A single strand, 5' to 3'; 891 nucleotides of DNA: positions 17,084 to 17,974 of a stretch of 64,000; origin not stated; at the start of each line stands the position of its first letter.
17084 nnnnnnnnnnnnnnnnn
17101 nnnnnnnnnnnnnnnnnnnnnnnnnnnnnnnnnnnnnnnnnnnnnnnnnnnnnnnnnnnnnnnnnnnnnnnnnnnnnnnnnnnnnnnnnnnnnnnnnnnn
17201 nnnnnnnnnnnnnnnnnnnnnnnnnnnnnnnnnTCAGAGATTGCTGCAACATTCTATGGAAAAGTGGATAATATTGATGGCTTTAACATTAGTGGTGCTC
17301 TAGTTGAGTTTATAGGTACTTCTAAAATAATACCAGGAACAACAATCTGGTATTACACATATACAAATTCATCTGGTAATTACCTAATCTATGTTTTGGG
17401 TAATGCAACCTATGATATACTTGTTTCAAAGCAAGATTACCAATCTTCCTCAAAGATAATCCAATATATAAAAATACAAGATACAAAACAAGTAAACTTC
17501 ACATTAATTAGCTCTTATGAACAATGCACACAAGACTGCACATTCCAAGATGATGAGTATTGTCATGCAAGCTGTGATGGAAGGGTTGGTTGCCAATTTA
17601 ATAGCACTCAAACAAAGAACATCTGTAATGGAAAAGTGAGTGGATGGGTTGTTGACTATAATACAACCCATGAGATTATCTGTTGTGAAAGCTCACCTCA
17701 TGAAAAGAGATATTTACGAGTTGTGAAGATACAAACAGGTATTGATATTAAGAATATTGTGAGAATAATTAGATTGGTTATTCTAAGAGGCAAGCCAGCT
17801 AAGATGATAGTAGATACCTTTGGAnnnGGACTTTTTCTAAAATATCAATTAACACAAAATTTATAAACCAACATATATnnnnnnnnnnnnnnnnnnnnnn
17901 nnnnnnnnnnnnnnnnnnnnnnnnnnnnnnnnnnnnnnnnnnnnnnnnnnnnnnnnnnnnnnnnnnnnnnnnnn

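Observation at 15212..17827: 871-aa secreted protein with three CCGDD repeats, MopE-like DNDC-x-G-x-TDE motifs and a polyproline linker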

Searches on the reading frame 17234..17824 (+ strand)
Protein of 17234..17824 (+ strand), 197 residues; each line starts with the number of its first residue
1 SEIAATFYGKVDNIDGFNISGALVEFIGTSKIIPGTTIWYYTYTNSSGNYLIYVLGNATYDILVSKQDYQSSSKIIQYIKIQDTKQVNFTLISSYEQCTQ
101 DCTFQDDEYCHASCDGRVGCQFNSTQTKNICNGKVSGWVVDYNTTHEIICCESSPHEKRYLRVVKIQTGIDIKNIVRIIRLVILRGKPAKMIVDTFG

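Call 15: search_protein_families(library=pfam, proteins=[window:17234-17824:+], max_evalue=10)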
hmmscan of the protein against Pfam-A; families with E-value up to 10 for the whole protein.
seq(197 aa): 5 families
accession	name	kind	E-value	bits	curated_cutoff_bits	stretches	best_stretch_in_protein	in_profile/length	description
PF13620.12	CarboxypepD_reg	-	3.1e-06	27.9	32.3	1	8-91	3-81/82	Carboxypeptidase regulatory-like domain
PF13715.12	CarbopepD_reg_2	-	0.00045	20.6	32.2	1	41-93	27-78/88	CarboxypepD_reg-like domain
PF07035.17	RMC1_C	-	0.05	13.5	26.9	1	57-99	120-162/248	Regulator of MON1-CCZ1 complex, C-terminal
PF24025.1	Ig_DR_A0283-like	-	0.1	13.3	27.1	1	10-79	12-77/102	DR_A0283-like, Ig-like domain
PF24700.1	Vein_beta-barrel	-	0.24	11.8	27.7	1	41-94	57-110/122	Vein beta-barrel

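Call 29: find_homologous_proteins(query=A1, max_evalue=0.001)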
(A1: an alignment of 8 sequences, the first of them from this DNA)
Query A1 (8 sequences) (197 aa, profile of the alignment): 8 proteins with E <= 0.001 among 2850 candidates.
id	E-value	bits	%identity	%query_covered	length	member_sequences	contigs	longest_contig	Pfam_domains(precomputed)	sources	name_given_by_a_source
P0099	7.9e-39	151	31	72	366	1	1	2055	PF13715.13,PF13620.13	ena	-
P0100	5.6e-11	60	34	29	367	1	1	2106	PF13715.13,PF13620.13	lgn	-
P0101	9.8e-11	60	45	15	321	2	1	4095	PF13715.13,PF25020.2,PF22902.3,PF08308.18,PF17802.8,PF13620.13,PF20608.5,PF22904.4,PF17210.10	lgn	-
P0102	1.5e-8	52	-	-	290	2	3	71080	PF14054.12,PF13715.13,PF22902.3,PF02369.23,PF07210.19,PF17802.8,PF00775.28,PF13620.13,PF22904.4,PF17210.10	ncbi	ncbi:MAG: carboxypeptidase-like regulatory domain-containing protein [Angelakisella sp.]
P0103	1.9e-8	52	35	45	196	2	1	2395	PF13715.13,PF13620.13,PF22904.4,PF17210.10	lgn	-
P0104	1.0e-7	50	24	42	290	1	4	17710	PF13715.13,PF22902.3,PF02369.23,PF07210.19,PF17802.8,PF00775.28,PF13620.13,PF22904.4,PF17210.10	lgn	-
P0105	2.6e-6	45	32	48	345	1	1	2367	PF13715.13,PF01833.31,PF17802.8,PF13620.13,PF22904.4,PF17210.10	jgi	-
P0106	2.0e-5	42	-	-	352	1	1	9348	PF13715.13,PF14686.13,PF17802.8,PF13620.13,PF22904.4,PF17210.10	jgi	jgi:hypothetical protein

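Call 49: search_solved_structures(query=A4, max_evalue=1)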
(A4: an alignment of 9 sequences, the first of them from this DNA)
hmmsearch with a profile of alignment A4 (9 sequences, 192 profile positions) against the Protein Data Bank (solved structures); distinct sequences matched with E-value up to 1: 24.
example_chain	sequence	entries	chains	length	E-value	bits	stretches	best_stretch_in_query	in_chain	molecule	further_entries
9c7v_B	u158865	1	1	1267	2.4e-08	37.2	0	18-78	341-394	BOS complex subunit NOMO2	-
10ps_A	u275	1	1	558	7e-05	25.9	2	13-72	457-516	Serine-aspartate repeat-containing protein D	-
5aq0_A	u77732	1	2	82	0.00029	23.9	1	9-90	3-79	CARBOXYPEPTIDASE D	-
9j6z_A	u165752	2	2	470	0.0019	21.3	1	9-92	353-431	Carboxypeptidase D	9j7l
4wi0_B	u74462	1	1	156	0.002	21.2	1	34-83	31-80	Cellulosomal scaffoldin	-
4u3s_B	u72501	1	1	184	0.0026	20.8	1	28-83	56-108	Cellulosomal scaffoldin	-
9e7m_Ta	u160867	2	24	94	0.0079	19.2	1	8-79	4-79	Tail fiber protein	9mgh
1h8l_A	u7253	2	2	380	0.0084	19.2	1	9-90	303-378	CARBOXYPEPTIDASE GP180 RESIDUES 503-882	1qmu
3mn8_A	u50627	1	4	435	0.078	16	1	9-90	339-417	LP15968p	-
9yh9_A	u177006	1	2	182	0.099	15.7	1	8-61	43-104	Catechol 1,2-deoxygenase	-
3i4y_A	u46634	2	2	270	0.1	15.6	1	8-60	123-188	Catechol 1,2-dioxygenase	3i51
3hkp_A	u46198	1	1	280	0.11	15.5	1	8-60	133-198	Catechol 1,2-dioxygenase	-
3hgi_A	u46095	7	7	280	0.11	15.5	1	8-60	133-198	Catechol 1,2-dioxygenase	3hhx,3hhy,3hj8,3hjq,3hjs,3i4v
2nsm_A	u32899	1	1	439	0.19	14.7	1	9-91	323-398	Carboxypeptidase N catalytic chain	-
8vdk_A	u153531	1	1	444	0.22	14.5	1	13-63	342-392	Serine-aspartate repeat-containing protein D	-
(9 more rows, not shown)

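Call 56: predict_structure(alignment_id=A4)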
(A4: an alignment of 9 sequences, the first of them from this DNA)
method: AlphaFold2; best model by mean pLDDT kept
length: 197 residues; sequences in the alignment: 9
mean_pLDDT: 81.8   pTM: 0.53
mean pLDDT of the five models: 81.8, 81.7, 77.7, 77.2, 62.6
residues with pLDDT >= 90: 86; 70-90: 67; 50-70: 22; < 50: 22
segments of 3 or more residues with pLDDT < 50: 160-174, 194-197
pLDDT, mean of each block of 10 residues (from residue 1): 88 93 96 87 98 95 92 93 96 79 86 86 91 88 87 75 40 49 57 51
secondary structure, 60 per line:
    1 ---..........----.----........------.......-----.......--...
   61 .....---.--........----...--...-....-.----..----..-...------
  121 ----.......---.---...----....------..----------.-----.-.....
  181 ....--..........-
elements in order: E4-13 E23-30 E37-43 E49-55 E58-65 E72-79 E84-86 E89-91 H125-131 E139-141 E146-149 E176-184 E187-196
